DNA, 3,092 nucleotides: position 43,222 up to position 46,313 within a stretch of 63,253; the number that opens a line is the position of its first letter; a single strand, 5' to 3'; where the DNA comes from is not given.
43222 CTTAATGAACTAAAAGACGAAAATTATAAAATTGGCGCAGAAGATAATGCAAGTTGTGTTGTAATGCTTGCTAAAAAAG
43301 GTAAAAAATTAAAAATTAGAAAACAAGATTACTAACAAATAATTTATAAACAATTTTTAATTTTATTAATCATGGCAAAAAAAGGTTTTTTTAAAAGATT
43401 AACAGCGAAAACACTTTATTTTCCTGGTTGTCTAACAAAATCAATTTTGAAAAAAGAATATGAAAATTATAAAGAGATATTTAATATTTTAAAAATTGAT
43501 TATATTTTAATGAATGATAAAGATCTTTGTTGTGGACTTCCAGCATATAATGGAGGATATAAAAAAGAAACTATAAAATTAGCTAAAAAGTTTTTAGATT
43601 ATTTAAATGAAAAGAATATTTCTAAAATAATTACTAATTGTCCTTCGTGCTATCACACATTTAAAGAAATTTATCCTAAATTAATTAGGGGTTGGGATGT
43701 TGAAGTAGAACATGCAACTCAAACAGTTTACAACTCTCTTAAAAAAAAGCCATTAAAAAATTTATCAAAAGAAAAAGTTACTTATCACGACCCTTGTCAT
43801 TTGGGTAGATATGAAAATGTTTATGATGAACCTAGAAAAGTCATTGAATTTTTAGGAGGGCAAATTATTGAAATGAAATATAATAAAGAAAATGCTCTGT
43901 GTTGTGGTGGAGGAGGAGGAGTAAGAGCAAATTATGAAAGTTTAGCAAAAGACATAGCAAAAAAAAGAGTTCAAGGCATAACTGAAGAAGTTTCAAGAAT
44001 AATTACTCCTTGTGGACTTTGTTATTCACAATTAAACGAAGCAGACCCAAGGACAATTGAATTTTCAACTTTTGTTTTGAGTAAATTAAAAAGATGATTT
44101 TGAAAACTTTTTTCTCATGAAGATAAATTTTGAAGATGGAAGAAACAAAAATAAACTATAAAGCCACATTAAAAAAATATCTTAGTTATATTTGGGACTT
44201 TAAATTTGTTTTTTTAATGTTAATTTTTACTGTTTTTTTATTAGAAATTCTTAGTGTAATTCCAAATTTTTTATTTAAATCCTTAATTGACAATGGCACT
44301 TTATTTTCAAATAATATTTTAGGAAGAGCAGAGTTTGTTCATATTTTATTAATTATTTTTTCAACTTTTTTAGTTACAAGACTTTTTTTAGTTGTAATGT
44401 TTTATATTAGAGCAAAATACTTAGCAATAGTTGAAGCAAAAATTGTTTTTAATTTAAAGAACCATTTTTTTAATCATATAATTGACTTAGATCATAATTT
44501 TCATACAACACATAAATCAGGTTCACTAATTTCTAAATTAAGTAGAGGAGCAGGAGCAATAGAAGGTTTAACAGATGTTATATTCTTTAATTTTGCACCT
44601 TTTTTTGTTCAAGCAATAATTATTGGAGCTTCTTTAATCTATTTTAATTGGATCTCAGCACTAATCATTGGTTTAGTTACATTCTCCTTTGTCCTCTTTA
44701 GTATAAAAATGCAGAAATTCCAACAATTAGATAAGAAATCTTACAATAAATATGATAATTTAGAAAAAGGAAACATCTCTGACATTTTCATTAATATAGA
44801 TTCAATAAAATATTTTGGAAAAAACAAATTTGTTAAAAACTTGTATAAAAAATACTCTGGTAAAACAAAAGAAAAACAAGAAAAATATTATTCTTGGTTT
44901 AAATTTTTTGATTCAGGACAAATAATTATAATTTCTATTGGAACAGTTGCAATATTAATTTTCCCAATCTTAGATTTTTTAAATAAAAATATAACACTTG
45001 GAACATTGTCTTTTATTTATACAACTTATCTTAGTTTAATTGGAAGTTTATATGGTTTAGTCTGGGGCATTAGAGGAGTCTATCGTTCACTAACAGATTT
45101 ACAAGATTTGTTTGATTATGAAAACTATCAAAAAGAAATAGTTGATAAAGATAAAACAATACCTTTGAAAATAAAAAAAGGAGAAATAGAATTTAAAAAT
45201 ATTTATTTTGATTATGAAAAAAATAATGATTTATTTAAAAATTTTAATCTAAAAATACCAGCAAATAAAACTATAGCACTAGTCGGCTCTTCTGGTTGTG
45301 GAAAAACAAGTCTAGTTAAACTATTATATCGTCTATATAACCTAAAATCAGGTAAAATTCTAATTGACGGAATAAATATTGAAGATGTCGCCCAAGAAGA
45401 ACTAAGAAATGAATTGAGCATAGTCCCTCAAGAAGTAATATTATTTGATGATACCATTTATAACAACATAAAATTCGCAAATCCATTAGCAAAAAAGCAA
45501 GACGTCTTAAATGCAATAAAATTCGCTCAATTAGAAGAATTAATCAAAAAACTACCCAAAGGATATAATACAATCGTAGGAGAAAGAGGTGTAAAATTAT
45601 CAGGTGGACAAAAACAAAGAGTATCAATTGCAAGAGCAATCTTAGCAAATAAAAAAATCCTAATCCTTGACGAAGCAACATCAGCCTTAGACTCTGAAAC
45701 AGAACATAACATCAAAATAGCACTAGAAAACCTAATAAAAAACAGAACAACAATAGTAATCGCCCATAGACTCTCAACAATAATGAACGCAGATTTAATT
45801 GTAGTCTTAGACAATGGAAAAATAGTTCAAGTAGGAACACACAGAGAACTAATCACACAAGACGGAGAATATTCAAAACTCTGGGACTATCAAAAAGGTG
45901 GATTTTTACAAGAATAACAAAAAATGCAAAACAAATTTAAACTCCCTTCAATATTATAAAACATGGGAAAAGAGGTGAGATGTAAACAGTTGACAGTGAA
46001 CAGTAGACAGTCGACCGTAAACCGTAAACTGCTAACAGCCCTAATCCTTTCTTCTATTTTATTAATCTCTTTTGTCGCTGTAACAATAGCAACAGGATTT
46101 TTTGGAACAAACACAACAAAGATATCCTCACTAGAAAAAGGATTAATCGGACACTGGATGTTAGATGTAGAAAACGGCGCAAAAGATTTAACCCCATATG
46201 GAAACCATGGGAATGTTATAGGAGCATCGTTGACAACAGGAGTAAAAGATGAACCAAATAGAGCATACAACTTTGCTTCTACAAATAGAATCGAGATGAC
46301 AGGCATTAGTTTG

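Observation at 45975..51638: Accessory island bounded by a perfect 16-bp terminal inverted repeat and partitioned into gene cassettes by six blocks of a 7-bp [A/C]GTNNAC repeat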

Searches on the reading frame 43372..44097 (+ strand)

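Call 21: search_protein_families(library=pfam, proteins=[window:43372-44097:+], max_evalue=0.01)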
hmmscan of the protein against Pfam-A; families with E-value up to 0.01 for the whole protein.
window:43372-44097:+ (241 aa): 1 family
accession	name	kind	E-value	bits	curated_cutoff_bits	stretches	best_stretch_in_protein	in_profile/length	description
PF02754.22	CCG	-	1.4e-36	124.9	20.6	2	136-221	1-84/85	Cysteine-rich domain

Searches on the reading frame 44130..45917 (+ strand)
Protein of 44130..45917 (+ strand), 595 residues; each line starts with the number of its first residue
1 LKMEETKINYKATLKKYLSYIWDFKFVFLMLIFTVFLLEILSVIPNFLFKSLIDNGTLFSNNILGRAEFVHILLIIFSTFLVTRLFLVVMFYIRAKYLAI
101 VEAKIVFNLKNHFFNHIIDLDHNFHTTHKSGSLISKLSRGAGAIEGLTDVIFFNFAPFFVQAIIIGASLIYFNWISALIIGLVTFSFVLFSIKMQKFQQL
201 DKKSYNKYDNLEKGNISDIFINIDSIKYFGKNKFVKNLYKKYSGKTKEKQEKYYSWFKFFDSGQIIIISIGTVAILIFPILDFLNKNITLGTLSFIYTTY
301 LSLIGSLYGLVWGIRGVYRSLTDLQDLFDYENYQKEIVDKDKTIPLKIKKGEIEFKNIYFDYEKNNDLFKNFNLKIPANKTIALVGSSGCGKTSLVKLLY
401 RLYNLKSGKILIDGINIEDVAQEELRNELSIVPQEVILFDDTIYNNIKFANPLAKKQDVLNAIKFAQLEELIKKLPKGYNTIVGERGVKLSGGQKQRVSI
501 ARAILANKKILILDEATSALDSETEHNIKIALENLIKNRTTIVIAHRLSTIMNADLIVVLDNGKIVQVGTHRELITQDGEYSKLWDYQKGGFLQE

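Call 21: search_protein_families(library=pfam, proteins=[window:44130-45917:+], max_evalue=0.01)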
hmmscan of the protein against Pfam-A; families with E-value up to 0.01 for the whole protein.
window:44130-45917:+ (595 aa): 10 families
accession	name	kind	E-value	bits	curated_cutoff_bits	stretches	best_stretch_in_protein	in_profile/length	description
PF00005.33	ABC_tran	-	9.5e-33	114.1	25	1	370-518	2-137/137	ABC transporter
PF00664.28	ABC_membrane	-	3.1e-21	76.7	28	1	29-304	2-271/274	ABC transporter transmembrane region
PF02463.25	SMC_N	-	4.2e-07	30.1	40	1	434-558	135-209/220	RecF/RecN/SMC N terminal domain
PF03193.22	RsgA_GTPase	-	0.0017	18.6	30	1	367-409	95-136/174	RsgA GTPase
PF13401.12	AAA_22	-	0.0018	19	27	1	381-528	7-104/130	AAA domain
PF20720.3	nSTAND3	-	0.0021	18.2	27.2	1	369-464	7-96/155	Novel STAND NTPase 3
PF13238.12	AAA_18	-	0.0022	18.9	29.4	1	382-424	1-35/128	AAA domain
PF05673.19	DUF815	-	0.0022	17.6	23.8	1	370-441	45-114/249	Protein of unknown function (DUF815)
PF09818.15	ABC_ATPase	-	0.0054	16.2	23.2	0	463-520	132-188/283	P-loop domain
PF07728.20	AAA_5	-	0.0057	17.1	22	0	383-405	3-26/139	AAA domain (dynein-related subfamily)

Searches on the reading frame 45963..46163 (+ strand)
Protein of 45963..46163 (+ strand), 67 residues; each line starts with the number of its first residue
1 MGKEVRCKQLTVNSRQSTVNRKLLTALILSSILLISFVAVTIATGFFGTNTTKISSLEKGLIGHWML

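Call 66: search_protein_representatives(protein=window:45963-46163:+)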
Query: 67 residues. Proteins with E-value up to 0.001 (for the whole library): 7; up to 1e-10: 3; up to 1e-30: 1. The best 7 are listed.
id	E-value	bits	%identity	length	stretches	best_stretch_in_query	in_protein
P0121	7.5e-33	126.7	100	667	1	1-67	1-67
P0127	4.2e-22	93.1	76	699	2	8-66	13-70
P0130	5.2e-18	80.3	72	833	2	5-66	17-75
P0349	1.3e-05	41.4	42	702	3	14-66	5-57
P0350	2.1e-05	40.8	43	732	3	17-66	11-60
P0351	2.4e-04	37.4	52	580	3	21-67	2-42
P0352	9.3e-04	35.6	49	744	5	41-64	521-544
